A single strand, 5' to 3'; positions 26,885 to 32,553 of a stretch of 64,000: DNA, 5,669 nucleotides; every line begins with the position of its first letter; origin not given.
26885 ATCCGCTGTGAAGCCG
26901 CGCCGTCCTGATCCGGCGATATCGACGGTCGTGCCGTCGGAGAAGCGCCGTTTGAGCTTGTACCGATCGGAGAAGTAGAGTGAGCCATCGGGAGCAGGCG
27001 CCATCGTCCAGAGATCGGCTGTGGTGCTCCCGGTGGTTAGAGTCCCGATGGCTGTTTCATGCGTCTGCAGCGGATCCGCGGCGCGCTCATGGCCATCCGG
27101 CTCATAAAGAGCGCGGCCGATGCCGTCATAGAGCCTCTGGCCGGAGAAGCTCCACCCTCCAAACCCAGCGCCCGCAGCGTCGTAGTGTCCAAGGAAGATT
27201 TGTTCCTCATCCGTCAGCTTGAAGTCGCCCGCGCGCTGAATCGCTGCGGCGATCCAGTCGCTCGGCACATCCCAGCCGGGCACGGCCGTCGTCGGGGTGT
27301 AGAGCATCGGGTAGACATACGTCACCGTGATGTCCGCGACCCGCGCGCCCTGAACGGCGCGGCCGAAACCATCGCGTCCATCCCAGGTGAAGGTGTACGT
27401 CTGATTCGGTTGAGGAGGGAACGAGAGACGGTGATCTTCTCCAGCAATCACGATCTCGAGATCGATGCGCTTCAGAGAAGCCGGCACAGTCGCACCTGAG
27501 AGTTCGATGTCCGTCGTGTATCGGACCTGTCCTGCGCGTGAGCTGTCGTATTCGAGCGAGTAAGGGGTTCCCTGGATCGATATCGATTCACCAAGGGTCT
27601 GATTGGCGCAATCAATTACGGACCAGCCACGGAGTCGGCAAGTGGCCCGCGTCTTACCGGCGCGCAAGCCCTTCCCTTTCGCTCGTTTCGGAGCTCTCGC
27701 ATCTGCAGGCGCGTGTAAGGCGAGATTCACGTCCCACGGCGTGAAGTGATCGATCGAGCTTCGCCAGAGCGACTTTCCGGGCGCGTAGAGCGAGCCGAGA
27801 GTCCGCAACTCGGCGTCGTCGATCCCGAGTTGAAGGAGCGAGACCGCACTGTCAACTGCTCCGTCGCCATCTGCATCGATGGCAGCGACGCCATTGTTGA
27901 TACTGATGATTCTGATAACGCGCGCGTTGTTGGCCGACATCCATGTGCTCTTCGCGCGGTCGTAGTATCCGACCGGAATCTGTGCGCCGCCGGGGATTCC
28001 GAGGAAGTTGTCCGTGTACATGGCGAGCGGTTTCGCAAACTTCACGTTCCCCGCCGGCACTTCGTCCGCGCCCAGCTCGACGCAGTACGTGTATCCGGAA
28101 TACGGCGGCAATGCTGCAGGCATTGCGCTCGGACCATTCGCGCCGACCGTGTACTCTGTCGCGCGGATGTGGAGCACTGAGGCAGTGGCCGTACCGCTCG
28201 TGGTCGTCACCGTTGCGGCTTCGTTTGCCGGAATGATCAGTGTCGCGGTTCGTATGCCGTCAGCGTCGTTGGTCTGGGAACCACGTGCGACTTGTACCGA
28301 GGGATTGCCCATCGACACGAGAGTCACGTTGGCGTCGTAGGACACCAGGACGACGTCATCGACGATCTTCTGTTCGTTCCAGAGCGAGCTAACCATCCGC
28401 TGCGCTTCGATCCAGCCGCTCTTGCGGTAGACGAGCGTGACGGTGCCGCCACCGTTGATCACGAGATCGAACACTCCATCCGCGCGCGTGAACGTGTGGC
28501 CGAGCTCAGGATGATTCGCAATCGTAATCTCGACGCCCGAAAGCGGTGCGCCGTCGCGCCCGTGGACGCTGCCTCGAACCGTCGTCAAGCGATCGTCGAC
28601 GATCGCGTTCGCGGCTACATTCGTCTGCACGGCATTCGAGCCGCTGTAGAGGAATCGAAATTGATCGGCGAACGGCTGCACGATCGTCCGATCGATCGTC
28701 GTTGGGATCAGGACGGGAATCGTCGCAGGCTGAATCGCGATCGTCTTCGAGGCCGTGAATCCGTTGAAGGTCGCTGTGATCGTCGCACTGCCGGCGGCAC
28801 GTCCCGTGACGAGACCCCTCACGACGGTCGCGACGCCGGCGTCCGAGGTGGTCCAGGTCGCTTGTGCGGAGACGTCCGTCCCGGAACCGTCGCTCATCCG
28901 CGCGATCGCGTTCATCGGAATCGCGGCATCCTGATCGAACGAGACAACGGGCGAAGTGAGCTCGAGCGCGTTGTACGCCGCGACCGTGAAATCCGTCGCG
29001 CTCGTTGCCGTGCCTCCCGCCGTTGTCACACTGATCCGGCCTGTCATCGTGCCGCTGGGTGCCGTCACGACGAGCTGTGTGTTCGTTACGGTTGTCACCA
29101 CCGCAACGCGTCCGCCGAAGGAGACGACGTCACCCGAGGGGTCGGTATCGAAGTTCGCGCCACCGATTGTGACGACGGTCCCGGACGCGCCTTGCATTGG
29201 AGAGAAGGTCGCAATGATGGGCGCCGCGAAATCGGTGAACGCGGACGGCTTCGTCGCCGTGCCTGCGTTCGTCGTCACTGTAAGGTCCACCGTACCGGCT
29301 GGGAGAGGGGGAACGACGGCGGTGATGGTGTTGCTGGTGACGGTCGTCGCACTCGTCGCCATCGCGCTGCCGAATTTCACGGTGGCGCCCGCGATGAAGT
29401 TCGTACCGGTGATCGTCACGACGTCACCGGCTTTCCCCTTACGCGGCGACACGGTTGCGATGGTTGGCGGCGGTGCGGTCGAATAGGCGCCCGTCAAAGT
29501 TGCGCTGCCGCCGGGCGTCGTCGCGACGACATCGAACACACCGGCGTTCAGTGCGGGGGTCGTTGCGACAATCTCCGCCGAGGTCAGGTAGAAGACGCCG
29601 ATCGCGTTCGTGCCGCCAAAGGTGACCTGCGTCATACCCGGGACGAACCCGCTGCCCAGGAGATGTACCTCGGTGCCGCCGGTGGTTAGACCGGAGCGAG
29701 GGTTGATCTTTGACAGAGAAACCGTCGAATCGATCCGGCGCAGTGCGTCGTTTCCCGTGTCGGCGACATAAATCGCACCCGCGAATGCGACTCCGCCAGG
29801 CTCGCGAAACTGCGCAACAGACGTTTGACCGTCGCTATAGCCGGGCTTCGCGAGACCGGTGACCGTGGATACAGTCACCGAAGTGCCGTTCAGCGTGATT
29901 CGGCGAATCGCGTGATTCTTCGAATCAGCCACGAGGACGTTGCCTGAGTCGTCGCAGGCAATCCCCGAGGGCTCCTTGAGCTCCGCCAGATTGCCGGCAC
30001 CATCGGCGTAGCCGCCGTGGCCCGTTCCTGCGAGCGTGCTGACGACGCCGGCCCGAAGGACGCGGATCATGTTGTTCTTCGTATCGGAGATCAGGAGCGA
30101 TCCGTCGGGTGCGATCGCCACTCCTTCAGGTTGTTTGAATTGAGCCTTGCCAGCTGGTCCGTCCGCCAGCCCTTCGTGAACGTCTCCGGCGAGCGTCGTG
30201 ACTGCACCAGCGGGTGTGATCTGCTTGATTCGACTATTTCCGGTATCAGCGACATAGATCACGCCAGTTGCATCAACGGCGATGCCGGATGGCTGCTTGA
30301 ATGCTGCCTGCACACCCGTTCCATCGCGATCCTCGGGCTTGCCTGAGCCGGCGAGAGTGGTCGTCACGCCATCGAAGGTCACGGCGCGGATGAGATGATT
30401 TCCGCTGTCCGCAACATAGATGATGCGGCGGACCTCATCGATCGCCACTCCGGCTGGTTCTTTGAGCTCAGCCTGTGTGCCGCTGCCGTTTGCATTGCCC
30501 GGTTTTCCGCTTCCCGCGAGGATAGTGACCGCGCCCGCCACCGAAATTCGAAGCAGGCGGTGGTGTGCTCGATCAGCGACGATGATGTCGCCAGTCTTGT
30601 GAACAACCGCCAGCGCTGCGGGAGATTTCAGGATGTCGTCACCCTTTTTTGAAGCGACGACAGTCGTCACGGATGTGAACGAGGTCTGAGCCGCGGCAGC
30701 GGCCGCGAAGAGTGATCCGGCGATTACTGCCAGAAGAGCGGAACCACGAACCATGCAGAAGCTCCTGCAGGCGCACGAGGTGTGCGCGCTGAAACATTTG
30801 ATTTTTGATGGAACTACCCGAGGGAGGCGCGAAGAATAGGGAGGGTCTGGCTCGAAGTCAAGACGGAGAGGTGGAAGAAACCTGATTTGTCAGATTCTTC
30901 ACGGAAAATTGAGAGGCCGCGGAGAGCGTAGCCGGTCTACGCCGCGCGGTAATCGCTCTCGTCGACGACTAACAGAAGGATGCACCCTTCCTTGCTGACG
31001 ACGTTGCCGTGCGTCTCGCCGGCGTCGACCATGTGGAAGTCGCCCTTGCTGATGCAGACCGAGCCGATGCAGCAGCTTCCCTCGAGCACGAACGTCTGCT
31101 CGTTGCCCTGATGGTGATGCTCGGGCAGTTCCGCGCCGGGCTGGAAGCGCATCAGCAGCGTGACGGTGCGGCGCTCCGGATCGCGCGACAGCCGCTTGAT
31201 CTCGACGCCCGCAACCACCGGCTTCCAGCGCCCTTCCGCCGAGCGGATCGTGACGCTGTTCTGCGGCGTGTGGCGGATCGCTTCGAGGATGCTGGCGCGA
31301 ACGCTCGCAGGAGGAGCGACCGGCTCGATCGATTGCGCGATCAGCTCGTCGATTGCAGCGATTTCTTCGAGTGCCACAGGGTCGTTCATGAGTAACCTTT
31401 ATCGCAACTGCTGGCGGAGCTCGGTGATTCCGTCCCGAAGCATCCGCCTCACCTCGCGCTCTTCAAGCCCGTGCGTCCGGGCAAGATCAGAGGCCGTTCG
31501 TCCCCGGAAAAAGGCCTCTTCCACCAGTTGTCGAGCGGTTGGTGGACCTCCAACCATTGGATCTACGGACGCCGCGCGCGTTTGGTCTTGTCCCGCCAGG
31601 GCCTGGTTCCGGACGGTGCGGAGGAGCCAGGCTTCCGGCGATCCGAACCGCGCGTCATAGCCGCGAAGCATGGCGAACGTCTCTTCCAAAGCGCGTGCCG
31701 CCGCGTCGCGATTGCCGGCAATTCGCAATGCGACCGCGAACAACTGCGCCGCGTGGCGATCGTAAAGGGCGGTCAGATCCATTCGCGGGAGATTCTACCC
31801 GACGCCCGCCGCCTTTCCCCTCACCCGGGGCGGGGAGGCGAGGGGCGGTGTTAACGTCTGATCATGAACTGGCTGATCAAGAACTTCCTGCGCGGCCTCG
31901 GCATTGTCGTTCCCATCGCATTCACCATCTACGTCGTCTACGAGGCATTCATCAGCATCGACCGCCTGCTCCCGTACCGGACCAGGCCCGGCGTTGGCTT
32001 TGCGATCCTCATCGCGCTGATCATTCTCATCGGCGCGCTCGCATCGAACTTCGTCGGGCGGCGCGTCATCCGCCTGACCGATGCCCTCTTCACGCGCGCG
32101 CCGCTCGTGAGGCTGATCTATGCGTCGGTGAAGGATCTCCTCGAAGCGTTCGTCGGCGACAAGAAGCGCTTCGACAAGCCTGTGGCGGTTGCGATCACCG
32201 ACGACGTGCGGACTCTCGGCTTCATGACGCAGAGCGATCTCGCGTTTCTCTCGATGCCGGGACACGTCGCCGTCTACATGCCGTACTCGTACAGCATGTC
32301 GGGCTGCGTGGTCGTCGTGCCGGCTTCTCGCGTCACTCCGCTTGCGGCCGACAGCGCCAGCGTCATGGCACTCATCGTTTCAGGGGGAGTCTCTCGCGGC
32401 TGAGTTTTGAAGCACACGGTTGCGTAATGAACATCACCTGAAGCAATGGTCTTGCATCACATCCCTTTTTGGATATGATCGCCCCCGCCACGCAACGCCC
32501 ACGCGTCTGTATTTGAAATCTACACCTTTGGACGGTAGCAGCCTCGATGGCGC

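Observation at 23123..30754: Bacterial Rhs toxin with a teneurin-like superfold order (TTR - plug region - NHL propeller - YD shell - toxin) plus an extra N-terminal NHL propeller and IPT/Big_2 stalk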

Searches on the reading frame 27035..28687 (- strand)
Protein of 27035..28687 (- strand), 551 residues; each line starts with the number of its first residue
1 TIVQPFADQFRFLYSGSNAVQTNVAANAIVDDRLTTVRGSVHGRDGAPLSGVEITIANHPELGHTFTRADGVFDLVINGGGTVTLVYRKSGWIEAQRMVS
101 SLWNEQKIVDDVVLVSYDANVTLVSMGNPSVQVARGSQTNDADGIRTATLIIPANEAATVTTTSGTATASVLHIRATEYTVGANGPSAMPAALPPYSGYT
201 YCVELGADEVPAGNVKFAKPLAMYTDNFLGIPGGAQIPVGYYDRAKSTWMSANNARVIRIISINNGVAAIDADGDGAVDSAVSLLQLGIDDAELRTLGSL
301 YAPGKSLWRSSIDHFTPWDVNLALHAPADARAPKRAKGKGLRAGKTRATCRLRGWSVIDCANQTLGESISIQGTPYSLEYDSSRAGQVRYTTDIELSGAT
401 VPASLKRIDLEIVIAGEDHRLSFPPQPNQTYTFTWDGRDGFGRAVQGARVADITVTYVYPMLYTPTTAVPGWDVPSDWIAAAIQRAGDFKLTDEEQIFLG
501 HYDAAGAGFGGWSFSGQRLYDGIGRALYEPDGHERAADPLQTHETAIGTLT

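Call 65: find_related_loci(query=A5, collection=genome_contigs, flank=10000)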
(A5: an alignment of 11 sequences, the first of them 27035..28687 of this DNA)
Query A5 (551 aa) in genome_contigs; peptide patterns used: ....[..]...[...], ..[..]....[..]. (x = any residue, [..] = any of these).
600 stretches matched a pattern (row limit reached: there are more); 586 encode a relative of the query (tblastn E <= 1e-3); the best 80 are kept; 80 distinct loci.
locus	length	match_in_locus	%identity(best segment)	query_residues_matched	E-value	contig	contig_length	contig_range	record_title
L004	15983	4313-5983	49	1-550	1e-169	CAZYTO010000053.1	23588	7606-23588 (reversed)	MAG TPA_asm: uncultured Thermoanaerobaculia bacterium isolate binchicken_co185_101 genome assembly, contig: NODE_2803_le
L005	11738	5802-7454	50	1-547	3e-164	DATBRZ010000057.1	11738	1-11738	MAG TPA_asm: Gemmatimonadaceae bacterium isolate SMAG_U4142 k141_1618152, whole genome shotgun sequence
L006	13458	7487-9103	44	11-537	5e-139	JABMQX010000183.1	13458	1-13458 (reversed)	MAG: bacterium isolate bin.280 k141_1128441, whole genome shotgun sequence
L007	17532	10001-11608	45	11-540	2e-137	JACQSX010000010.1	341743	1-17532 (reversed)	MAG: Acidobacteria bacterium isolate NC_groundwater_1396_Ag_S-0.65um_54_125 S_p65_S5_coassembly_k141_818511, whole genom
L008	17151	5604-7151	45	1-514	2e-137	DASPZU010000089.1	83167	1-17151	MAG TPA_asm: Thermoanaerobaculia bacterium isolate SMAG_U11627 k141_511030, whole genome shotgun sequence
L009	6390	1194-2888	43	1-540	3e-137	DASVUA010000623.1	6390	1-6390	MAG TPA_asm: Thermoanaerobaculia bacterium isolate SMAG_U3305 k141_352852, whole genome shotgun sequence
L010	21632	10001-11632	45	6-532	2e-136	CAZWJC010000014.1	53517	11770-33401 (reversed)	MAG TPA_asm: uncultured Verrucomicrobiota bacterium isolate SRP220891_co2_456 genome assembly, contig: NODE_866_length_5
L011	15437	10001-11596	43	11-537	6e-136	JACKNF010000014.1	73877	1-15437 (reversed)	MAG: Gammaproteobacteria bacterium isolate HK-STAS-PROT-137 HK-STAS-PROT-137_14, whole genome shotgun sequence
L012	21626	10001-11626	43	11-547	9e-136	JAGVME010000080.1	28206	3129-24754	MAG: Gammaproteobacteria bacterium isolate SW_26 c_000000022892, whole genome shotgun sequence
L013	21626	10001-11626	43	1-537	5e-135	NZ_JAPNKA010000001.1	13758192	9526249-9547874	Archangium lansingense strain MIWBW ctg.000000F, whole genome shotgun sequence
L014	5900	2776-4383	45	11-532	1e-135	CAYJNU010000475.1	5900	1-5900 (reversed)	MAG TPA_asm: uncultured Verrucomicrobiota bacterium isolate ERP124720_co1_187 genome assembly, contig: NODE_14851_length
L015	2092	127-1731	44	12-540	9e-145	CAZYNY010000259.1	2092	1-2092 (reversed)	MAG TPA_asm: uncultured Nitrospirota bacterium isolate binchicken_co213_54 genome assembly, contig: NODE_127963_length_2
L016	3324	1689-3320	43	8-542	4e-139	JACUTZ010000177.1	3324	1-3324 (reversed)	MAG: Gammaproteobacteria bacterium isolate Kmv18 NODE_13336_length_3324_cov_79.515448, whole genome shotgun sequence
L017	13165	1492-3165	43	1-547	7e-134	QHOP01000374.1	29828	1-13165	MAG: Verrucomicrobia bacterium isolate AV5 14_0919_12_20cm_scaffold_1896_curated, whole genome shotgun sequence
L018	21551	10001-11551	44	11-521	2e-133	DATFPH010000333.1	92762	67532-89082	MAG TPA_asm: Thermoanaerobaculia bacterium isolate SMAG_U9298 k141_449393, whole genome shotgun sequence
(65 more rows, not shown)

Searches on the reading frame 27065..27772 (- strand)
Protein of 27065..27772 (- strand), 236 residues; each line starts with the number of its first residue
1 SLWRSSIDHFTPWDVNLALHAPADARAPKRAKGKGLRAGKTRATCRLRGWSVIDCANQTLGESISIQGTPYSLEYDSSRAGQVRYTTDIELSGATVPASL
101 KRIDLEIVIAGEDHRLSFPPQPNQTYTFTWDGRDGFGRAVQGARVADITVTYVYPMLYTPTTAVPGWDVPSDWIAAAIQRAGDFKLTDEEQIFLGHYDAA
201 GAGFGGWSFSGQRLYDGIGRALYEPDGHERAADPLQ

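Call 37: search_solved_structures(query=window:27065-27772:-, max_evalue=0.00001, show_alignments=2)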
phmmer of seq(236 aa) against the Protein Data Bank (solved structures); distinct sequences matched with E-value up to 0.00001: 18.
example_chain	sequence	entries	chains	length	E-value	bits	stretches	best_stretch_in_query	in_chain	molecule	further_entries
9ifo_A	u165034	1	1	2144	4.3e-35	124.4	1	1-235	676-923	Teneurin-Like Protein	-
9pt5_A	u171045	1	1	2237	4.8e-35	124.3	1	1-235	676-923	Teneurin-like protein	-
6fay_A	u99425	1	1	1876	4.5e-12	49.1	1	57-156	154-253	Odz3 protein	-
9igs_A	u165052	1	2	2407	7.1e-12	48.4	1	57-156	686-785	Isoform A1B1 of Teneurin-3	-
8r50_B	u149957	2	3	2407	7.1e-12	48.4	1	57-156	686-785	Teneurin-3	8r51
8r54_A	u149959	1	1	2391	7.2e-12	48.4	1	57-156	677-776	Teneurin-3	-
9g42_A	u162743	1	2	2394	1.1e-11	47.7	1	57-155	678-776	Teneurin transmembrane protein 2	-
9g2h_A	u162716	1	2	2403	1.1e-11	47.7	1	57-155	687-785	Teneurin transmembrane protein 2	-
9g41_A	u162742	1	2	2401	1.1e-11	47.7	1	57-155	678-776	Teneurin transmembrane protein 2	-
9g2f_A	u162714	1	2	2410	1.2e-11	47.7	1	57-155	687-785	Teneurin transmembrane protein 2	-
6vhh_A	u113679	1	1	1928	1.9e-11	47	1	55-155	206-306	Teneurin-2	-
6cmx_A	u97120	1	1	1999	2.1e-11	46.9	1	55-155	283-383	Teneurin-2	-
6ske_A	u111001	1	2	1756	2.8e-09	39.9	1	56-155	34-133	Teneurin-2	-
6ska_A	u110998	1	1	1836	3e-09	39.8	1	56-155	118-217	Teneurin-2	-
6fb3_A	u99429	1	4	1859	3e-09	39.8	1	56-155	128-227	Teneurin-2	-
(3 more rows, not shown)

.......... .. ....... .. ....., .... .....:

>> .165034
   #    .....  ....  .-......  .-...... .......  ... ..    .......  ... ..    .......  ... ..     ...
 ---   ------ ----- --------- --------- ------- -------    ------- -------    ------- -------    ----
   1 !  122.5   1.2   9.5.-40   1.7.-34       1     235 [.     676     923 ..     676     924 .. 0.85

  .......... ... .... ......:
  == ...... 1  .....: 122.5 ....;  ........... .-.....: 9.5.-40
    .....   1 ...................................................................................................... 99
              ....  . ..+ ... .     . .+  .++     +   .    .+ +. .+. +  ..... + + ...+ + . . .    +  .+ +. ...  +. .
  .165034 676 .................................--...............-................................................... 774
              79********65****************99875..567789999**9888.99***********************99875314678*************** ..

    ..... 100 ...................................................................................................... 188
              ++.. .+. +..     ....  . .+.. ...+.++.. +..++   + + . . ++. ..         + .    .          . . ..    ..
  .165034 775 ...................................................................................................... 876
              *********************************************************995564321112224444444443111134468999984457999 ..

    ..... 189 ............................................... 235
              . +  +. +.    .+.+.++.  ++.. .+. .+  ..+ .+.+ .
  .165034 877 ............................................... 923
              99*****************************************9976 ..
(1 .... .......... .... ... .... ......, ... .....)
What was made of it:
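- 27053..27634 (-): FN-plug, residues ~1041-1234, with C1039 and the predicted self-cleavage site G1043-W1044|S1045. 124 bits to BiTLP 676-923 and E 1e-8 to 1e-12 to teneurin FN-plugs (call 37).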

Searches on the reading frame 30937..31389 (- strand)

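Call 8: search_protein_families(library=pfam, proteins=[window:30937-31389:-], max_evalue=1)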
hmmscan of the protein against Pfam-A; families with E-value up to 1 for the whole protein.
window:30937-31389:- (150 aa): 5 families
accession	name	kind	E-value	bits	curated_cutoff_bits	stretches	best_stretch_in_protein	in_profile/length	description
PF12973.13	Cupin_7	-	5e-19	68.5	27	1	45-140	3-99/105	ChrR Cupin-like domain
PF07883.17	Cupin_2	-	3.3e-07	30.4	27.2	1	79-138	2-66/70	Cupin domain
PF14499.12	DUF4437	-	0.034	13.7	24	1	59-143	154-244/250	Domain of unknown function (DUF4437)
PF00190.28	Cupin_1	-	0.053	13.5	22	1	75-120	33-81/151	Cupin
PF16867.11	DMSP_lyase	-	0.16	12.1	27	1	73-105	92-125/162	Dimethlysulfonioproprionate lyase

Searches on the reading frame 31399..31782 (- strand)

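Call 8: search_protein_families(library=pfam, proteins=[window:31399-31782:-], max_evalue=1)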
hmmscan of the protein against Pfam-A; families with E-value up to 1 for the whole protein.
window:31399-31782:- (127 aa): 3 families
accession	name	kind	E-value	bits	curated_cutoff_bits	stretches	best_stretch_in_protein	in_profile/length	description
PF04542.20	Sigma70_r2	-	2.5e-06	27.6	24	1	6-62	1-62/71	Sigma-70 region 2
PF04545.22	Sigma70_r4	-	0.00023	21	24.1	1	80-124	6-50/50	Sigma-70, region 4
PF01527.26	HTH_Tnp_1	-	0.049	14.3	24.1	1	85-112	14-41/75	Transposase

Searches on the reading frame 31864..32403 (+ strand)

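Call 24: search_protein_families(library=pfam, proteins=[window:31864-32403:+], max_evalue=0.001)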
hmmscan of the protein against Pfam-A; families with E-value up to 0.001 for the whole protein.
window:31864-32403:+ (179 aa): 1 family
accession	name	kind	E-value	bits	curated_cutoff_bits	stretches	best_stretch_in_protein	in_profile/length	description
PF04367.18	DUF502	-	5.2e-27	94.3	23.8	1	48-146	2-106/107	Protein of unknown function (DUF502)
